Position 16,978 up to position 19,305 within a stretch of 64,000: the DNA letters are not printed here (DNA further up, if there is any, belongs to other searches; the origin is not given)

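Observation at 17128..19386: HTH-SF2 helicase fusion plus coupled 75-aa Cys/His protein: candidate undescribed two-gene defence system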

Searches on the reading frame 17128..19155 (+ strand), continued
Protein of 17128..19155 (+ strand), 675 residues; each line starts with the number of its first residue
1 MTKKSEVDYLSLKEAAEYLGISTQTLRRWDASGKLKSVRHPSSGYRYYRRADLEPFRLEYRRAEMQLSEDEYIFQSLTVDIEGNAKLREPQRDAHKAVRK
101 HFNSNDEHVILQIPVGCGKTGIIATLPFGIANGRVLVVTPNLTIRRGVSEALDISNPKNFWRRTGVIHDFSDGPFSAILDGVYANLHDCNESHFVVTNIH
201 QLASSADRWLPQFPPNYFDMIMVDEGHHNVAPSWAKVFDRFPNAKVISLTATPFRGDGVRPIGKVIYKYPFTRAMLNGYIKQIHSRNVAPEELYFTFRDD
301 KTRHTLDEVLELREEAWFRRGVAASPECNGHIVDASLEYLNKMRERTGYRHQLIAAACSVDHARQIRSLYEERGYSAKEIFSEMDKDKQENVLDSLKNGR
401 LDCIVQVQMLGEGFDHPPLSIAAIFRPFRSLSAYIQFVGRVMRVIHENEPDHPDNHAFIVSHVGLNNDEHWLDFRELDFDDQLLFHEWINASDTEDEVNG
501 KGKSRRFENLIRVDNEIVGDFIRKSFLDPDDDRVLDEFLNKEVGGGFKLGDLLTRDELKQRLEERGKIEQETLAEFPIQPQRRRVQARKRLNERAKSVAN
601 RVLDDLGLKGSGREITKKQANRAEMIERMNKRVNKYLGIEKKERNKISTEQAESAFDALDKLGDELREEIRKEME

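Call 29: get_annotated_region(hit=H24, flank=5000)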
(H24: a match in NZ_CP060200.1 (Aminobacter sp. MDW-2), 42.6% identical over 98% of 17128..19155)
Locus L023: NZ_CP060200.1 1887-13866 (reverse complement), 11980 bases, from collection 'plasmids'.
description: Aminobacter sp. MDW-2 plasmid pMDW3, complete sequence
organism: Aminobacter sp. MDW-2 (NCBI taxid 2666139)
taxonomy: Bacteria; Pseudomonadota; Alphaproteobacteria; Hyphomicrobiales; Phyllobacteriaceae; Aminobacter; Aminobacter sp. MDW-2
host: -; source: cell culture,soil; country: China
typing (MOB-suite, as given by PLSDB): non-mobilizable
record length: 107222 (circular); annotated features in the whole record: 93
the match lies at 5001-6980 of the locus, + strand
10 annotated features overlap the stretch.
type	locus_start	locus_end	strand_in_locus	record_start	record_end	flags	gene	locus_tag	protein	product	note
CDS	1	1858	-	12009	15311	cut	traA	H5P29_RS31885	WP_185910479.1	Ti-type conjugative transfer relaxase TraA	-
CDS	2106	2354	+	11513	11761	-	-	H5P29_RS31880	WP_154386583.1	TraC family protein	-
CDS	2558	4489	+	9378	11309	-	traG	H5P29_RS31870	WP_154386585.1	Ti-type conjugative transfer system protein TraG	-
CDS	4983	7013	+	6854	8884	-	-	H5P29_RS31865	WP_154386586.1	DEAD/DEAH box helicase family protein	-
CDS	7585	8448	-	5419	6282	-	-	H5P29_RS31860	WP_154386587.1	exonuclease domain-containing protein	-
CDS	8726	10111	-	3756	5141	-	-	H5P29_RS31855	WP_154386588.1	Fic family protein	-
CDS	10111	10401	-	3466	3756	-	-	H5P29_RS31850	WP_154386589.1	hypothetical protein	-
CDS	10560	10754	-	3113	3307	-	-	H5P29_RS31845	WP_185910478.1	hypothetical protein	-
CDS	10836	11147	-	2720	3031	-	-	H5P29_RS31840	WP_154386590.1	DUF736 domain-containing protein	-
CDS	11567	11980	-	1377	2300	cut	-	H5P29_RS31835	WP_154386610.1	zincin-like metallopeptidase domain-containing protein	-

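Call 30: get_annotated_region(hit=H32, flank=5000)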
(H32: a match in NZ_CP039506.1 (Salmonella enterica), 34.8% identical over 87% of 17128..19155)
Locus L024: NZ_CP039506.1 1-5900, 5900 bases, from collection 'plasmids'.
description: Salmonella enterica subsp. enterica serovar Worthington strain 7101.67 plasmid p7101_67-3, complete sequence
organism: Salmonella enterica (NCBI taxid 1160769)
taxonomy: Bacteria; Pseudomonadota; Gammaproteobacteria; Enterobacterales; Enterobacteriaceae; Salmonella; Salmonella enterica
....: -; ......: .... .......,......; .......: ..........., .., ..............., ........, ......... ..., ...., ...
typing (MOB-suite, as given by PLSDB): mobilizable; relaxase MOBP
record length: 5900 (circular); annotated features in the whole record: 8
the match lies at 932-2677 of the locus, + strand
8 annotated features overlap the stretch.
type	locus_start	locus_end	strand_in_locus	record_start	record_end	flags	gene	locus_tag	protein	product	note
CDS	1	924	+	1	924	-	-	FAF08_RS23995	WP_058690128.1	replication initiation protein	-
CDS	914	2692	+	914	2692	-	-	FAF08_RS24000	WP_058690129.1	DEAD/DEAH box helicase family protein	-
CDS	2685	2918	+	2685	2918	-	-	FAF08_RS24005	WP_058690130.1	hypothetical protein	-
CDS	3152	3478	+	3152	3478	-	-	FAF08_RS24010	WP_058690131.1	MobC family plasmid mobilization relaxosome protein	-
CDS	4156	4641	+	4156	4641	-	-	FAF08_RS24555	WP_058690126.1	MbeB family mobilization protein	-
CDS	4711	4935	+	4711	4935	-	-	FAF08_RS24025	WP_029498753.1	MbeD family mobilization/exclusion protein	-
CDS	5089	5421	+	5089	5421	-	-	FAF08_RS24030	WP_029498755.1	type II toxin-antitoxin system RelE/ParE family toxin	-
CDS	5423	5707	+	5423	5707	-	nadS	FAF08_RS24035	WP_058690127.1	NadS family protein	-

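Call 31: get_annotated_region(hit=H30, flank=5000)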
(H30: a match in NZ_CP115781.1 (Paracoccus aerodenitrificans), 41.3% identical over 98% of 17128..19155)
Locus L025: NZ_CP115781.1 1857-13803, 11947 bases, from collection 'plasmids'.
description: Paracoccus aerodenitrificans strain SCSIO 75817 plasmid p2, complete sequence
organism: Paracoccus aerodenitrificans (NCBI taxid 3017781)
taxonomy: Bacteria; Pseudomonadota; Alphaproteobacteria; Rhodobacterales; Paracoccaceae; Paracoccus; Paracoccus aerodenitrificans
host: -; source: cell culture,sediment; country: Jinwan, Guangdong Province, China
typing (MOB-suite, as given by PLSDB): conjugative; relaxase MOBQ; mating-pair formation MPF_T
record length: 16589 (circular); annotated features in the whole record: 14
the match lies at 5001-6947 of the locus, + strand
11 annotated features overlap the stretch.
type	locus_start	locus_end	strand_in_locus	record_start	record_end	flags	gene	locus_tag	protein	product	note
CDS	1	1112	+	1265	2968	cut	-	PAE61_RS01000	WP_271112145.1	N-6 DNA methylase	GO:0006306 - DNA methylation [Evidence IEA]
CDS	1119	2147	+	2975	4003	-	-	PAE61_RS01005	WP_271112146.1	DNA adenine methylase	GO:0032775 - DNA methylation on adenine [Evidence IEA]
CDS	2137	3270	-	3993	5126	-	-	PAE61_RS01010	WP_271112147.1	HNH endonuclease signature motif containing protein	-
CDS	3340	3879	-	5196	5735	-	-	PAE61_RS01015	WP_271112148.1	recombinase family protein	GO:0006310 - DNA recombination [Evidence IEA]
CDS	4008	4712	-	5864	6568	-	-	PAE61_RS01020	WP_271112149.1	hypothetical protein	-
CDS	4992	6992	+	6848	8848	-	-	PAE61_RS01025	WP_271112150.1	DEAD/DEAH box helicase family protein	-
CDS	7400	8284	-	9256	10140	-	-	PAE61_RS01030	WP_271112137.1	zincin-like metallopeptidase domain-containing protein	-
CDS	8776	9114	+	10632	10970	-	-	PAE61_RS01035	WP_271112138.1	hypothetical protein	-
CDS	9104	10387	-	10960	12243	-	mobQ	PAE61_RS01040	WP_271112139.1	MobQ family relaxase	-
CDS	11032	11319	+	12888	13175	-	-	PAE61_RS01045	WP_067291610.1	mobilization protein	-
CDS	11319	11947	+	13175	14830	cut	-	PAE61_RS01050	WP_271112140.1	type IV secretory system conjugative DNA transfer family protein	-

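Call 33: predict_structure(alignment_id=A3)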
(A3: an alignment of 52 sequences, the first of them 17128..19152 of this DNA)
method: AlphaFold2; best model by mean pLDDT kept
length: 675 residues; sequences in the alignment: 52
mean_pLDDT: 66.0   pTM: 0.51
mean pLDDT of the five models: 66.0, 65.9, 64.9, 64.0, 63.9
residues with pLDDT >= 90: 66; 70-90: 294; 50-70: 131; < 50: 184
segments of 3 or more residues with pLDDT < 50: 1-5, 253-256, 281-325, 408-486, 488-527, 569-575
pLDDT, mean of each block of 10 residues (from residue 1): 54 78 68 72 78 75 61 81 88 94 89 78 93 89 83 85 85 82 67 84 68 83 72 71 88 53 79 58 32 37 44 37 44 60 66 59 75 86 78 78 60 27 24 27 33 35 27 39 46 38 30 27 43 74 71 81 62 53 74 88 89 82 88 88 73 87 91 83
secondary structure, 60 per line:
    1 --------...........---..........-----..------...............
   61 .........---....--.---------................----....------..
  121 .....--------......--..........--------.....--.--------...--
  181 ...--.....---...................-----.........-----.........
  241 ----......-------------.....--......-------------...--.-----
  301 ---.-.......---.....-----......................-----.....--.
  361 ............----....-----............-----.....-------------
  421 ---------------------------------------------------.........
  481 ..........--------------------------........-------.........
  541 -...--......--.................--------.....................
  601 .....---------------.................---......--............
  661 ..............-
elements in order (helices of 4 or more, strands of 3 or more residues): E9-11 H12-19 H23-32 E46-49 H50-69 H73-76 H89-104 E109-112 H119-125 E134-139 H142-151 H160-164 E176-178 H186-190 E194-198 H199-212 E218-226 H232-240 E245-250 E264-268 H271-276 H306-312 H316-320 H326-347 E353-357 H360-372 E377-380 H386-397 E403-407 H472-490 H517-524 H532-540 E542-544 H549-552 H555-571 H580-605 H621-637 H641-646 H649-674
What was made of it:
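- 18535..19152 (+): Conserved charged, helical C-terminal region (aa ~470-675) with no recognised domain. Proposed docking site for the small subunit (inferred). Helices with pLDDT 70-90 from aa ~530 (call 33).
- The helicase model is poor (pLDDT 66, call 33), so nothing can be said about contacts between the subunits.
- Tried and rejected: Low confidence (pLDDT 66, call 33).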

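Call 39: fold_search(model_id=the predicted structure, library=pdb)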
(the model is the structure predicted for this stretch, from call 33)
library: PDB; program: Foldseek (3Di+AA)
matches with E <= 10: 1420; with E <= 0.001: 476
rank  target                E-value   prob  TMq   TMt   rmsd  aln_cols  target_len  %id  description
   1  8h5y_A                5.8e-14  1.00  0.27  0.32  10.7       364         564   21  Crystal structure of RadD- ADP complex (released 2023-10-18)
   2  5tnu_A                2.8e-13  1.00  0.22  0.32  17.6       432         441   18  S. tokodaii XPB II crystal structure at 3.0 Angstrom resolution (released 2017-11-01)
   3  8h5y_B                1.1e-12  1.00  0.29  0.33  11.0       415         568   21  Crystal structure of RadD- ADP complex (released 2023-10-18)
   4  8h5z_B                1.5e-12  1.00  0.26  0.31  11.0       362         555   21  Crystal structure of RadD/ATP analogue complex (released 2023-10-18)
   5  7r7j_A                1.7e-12  1.00  0.29  0.33  11.1       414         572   22  Crystal structure of RadD with ADP (released 2022-04-13)
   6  6jde_A                2.2e-12  1.00  0.26  0.31  11.1       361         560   21  crystal structure of a DNA repair protein (released 2019-06-26)
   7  8h5z_A                3.1e-12  1.00  0.26  0.30  10.4       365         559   20  Crystal structure of RadD/ATP analogue complex (released 2023-10-18)
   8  6jde_B                6.3e-12  1.00  0.30  0.35  10.5       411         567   21  crystal structure of a DNA repair protein (released 2019-06-26)
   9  6p4o_A                7.1e-12  1.00  0.21  0.30  18.1       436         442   17  Complex of XPB helicase with Bax1 endonuclease from Sulfurisphaera tokodaii at 3.15 Angstroms resolution (released 2020-06-03)
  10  7r7j_B                1.1e-11  1.00  0.28  0.32  10.4       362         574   20  Crystal structure of RadD with ADP (released 2022-04-13)
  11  6p4w_A                1.1e-11  1.00  0.23  0.33  13.0       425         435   17  XPB helicase in a complex with truncated Bax1 from Sulfurisphaera tokodaii at 2.96 Angstrom resolution (released 2020-06-03)
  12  6p4o_C                3.8e-11  1.00  0.21  0.31  18.1       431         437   17  Complex of XPB helicase with Bax1 endonuclease from Sulfurisphaera tokodaii at 3.15 Angstroms resolution (released 2020-06-03)
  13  6p4f_C                4.2e-11  1.00  0.23  0.34  18.1       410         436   18  Crystal structure of the XPB-Bax1-forked DNA ternary complex (released 2020-06-17)
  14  6p66_A                1.6e-10  1.00  0.20  0.30  22.9       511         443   17  The crystal structure of the XPB complex with Bax1 from Archaeoglobus fulgidus at 3.0 Angstrom resolution (released 2020-06-17)
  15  6p4o_E                4.6e-10  1.00  0.22  0.32  14.5       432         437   17  Complex of XPB helicase with Bax1 endonuclease from Sulfurisphaera tokodaii at 3.15 Angstroms resolution (released 2020-06-03)
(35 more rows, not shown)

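Call 41: find_encoding_contigs(protein=P0018, flank=9000, max_places=2)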
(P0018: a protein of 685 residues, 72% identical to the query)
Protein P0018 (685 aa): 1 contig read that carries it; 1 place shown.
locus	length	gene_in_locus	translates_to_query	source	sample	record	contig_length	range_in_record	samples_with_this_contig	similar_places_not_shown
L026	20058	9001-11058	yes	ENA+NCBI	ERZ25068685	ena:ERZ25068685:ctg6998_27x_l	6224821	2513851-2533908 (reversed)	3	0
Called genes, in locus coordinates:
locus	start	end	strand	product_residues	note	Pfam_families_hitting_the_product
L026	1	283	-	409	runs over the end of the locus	PF01609:DDE_Tnp_1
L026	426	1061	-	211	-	-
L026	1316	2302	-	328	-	PF13186:SPASM, PF04055:Radical_SAM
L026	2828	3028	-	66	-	PF03884:YacG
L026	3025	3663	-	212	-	PF02545:Maf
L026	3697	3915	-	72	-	PF01176:eIF-1a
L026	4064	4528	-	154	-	PF01451:LMWPc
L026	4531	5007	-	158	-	PF06793:UPF0262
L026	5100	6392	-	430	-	PF00815:Histidinol_dh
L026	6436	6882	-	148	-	PF11164:DUF2948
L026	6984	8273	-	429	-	PF00275:EPSP_synthase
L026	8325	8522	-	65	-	-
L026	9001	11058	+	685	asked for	PF00376:MerR (weak), PF12728:HTH_17, PF13411:MerR_1 (weak), PF00270:DEAD (faint), PF04851:ResIII, PF18766:SWI2_SNF2 (faint), PF00271:Helicase_C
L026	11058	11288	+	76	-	-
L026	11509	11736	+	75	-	-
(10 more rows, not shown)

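Call 42: find_encoding_contigs(protein=P0027, flank=9000, max_places=2)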
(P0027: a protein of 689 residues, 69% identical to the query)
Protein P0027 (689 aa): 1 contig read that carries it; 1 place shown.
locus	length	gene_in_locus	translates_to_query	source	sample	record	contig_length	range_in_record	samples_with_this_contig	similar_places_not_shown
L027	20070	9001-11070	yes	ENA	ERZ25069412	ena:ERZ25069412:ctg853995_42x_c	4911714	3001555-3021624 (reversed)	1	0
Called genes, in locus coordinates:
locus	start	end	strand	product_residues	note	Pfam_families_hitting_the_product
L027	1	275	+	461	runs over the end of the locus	-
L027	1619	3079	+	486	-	PF00413:Peptidase_M10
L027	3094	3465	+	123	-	-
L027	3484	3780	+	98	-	-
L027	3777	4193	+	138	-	-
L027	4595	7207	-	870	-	PF13191:AAA_16 (weak), PF13401:AAA_22 (weak), PF13428:TPR_14 (faint)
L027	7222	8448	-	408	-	PF13191:AAA_16, PF01637:ATPase_2 (weak), PF13401:AAA_22 (faint)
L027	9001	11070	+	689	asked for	PF00376:MerR, PF12728:HTH_17, PF13411:MerR_1, PF04851:ResIII, PF00271:Helicase_C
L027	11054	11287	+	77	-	-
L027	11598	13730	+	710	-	PF12161:HsdM_N, PF02384:N6_Mtase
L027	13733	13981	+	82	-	PF03235:GmrSD_N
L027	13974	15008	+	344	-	PF24390:PRTase-CE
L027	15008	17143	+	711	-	PF08719:NADAR, PF01420:Methylase_S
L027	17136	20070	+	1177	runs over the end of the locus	PF01844:HNH (weak), PF13391:HNH_2 (weak), PF04313:HSDR_N, PF00270:DEAD (faint), PF04851:ResIII, PF18766:SWI2_SNF2, PF22679:T1R_D3-like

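Call 43: find_encoding_contigs(protein=P0006, flank=9000, max_places=2)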
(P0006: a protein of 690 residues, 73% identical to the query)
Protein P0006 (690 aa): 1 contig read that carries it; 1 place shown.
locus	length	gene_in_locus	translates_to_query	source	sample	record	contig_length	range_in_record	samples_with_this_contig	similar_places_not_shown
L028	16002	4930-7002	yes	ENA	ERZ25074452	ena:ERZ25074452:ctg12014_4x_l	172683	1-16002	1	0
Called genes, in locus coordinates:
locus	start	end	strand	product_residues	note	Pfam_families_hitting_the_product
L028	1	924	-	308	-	?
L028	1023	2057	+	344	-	PF01212:Beta_elim_lyase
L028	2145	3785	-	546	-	PF00239:Resolvase, PF07508:Recombinase, PF13408:Zn_ribbon_recom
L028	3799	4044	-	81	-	-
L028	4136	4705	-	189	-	-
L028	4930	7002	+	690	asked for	PF00376:MerR, PF12728:HTH_17, PF13411:MerR_1, PF04851:ResIII, PF00271:Helicase_C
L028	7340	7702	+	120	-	-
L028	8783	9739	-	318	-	PF04471:Mrr_cat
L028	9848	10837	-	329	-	-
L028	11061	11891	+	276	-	PF13365:Trypsin_2 (weak)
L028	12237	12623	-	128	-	PF04304:DUF454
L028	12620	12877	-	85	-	-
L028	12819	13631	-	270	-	PF03781:FGE-sulfatase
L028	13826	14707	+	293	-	PF00248:Aldo_ket_red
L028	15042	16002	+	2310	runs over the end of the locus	PF03534:SpvB, PF12256:TcdB_toxin_midN, PF20041:DUF6443 (weak), PF25023:TEN_YD-shell, PF05593:RHS_repeat (weak), PF25023:TEN_YD-shell (weak), PF07591:PT-HINT, PF13403:Hint_2 (weak), +3 more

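Call 44: get_annotated_region(hit=H34, flank=5000)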
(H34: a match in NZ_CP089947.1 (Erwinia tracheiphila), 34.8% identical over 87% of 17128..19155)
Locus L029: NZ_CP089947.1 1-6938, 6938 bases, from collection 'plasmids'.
description: Erwinia tracheiphila strain MDCuke plasmid pETR005-a, complete sequence
organism: Erwinia tracheiphila (NCBI taxid 65700)
taxonomy: Bacteria; Pseudomonadota; Gammaproteobacteria; Enterobacterales; Erwiniaceae; Erwinia; Erwinia tracheiphila
host: -; source: Cucumis sativus,cell culture,Infected agricultural plant; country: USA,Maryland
typing (MOB-suite, as given by PLSDB): mobilizable; relaxase MOBP
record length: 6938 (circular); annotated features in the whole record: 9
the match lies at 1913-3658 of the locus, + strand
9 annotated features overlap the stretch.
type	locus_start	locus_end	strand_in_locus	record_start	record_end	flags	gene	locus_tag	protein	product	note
CDS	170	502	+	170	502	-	-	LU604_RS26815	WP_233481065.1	type II toxin-antitoxin system RelE/ParE family toxin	-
CDS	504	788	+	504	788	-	nadS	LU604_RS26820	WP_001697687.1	NadS family protein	-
CDS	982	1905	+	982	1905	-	-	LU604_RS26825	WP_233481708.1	replication initiation protein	-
CDS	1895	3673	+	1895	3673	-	-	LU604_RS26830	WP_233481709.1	DEAD/DEAH box helicase family protein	-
CDS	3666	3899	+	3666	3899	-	-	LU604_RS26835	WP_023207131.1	hypothetical protein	-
CDS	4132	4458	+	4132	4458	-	mobC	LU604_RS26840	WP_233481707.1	plasmid mobilization relaxosome protein MobC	-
CDS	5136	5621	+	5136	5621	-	-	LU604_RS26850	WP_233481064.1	MbeB family mobilization protein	-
CDS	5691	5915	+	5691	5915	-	-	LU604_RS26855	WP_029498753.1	MbeD family mobilization/exclusion protein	-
CDS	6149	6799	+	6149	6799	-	-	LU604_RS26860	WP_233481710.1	hypothetical protein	-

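Call 45: get_annotated_region(hit=H35, flank=6000)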
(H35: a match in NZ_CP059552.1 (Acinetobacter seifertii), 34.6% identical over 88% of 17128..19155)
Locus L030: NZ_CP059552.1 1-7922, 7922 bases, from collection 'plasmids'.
description: Acinetobacter seifertii strain E-022166 plasmid p4E-022166, complete sequence
organism: Acinetobacter seifertii (NCBI taxid 1530123)
taxonomy: Bacteria; Pseudomonadota; Gammaproteobacteria; Moraxellales; Moraxellaceae; Acinetobacter; Acinetobacter seifertii
host: -; source: Brewery; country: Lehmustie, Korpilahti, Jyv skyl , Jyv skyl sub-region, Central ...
typing (MOB-suite, as given by PLSDB): mobilizable; replicon rep_cluster_1171,rep_cluster_1283; relaxase MOBQ,MOBQ
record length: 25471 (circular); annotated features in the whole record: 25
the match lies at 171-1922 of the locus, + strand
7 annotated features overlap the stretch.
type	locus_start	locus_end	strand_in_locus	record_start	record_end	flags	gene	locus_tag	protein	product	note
CDS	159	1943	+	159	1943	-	-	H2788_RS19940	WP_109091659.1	DEAD/DEAH box helicase family protein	-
CDS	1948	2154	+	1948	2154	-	-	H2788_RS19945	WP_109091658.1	hypothetical protein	-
CDS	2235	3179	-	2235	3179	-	-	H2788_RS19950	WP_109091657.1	BsuBI/PstI family type II restriction endonuclease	GO:0009307 - DNA restriction-modification system [Evidence IEA]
CDS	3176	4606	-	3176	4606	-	-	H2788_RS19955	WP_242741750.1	N-6 DNA methylase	-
CDS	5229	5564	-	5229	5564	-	-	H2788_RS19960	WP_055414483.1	hypothetical protein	-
CDS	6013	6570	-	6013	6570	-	-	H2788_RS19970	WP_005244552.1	plasmid replication DNA-binding protein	-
CDS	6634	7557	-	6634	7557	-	repM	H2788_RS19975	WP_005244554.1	replication initiation protein RepM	GO:0006270 - DNA replication initiation [Evidence IEA]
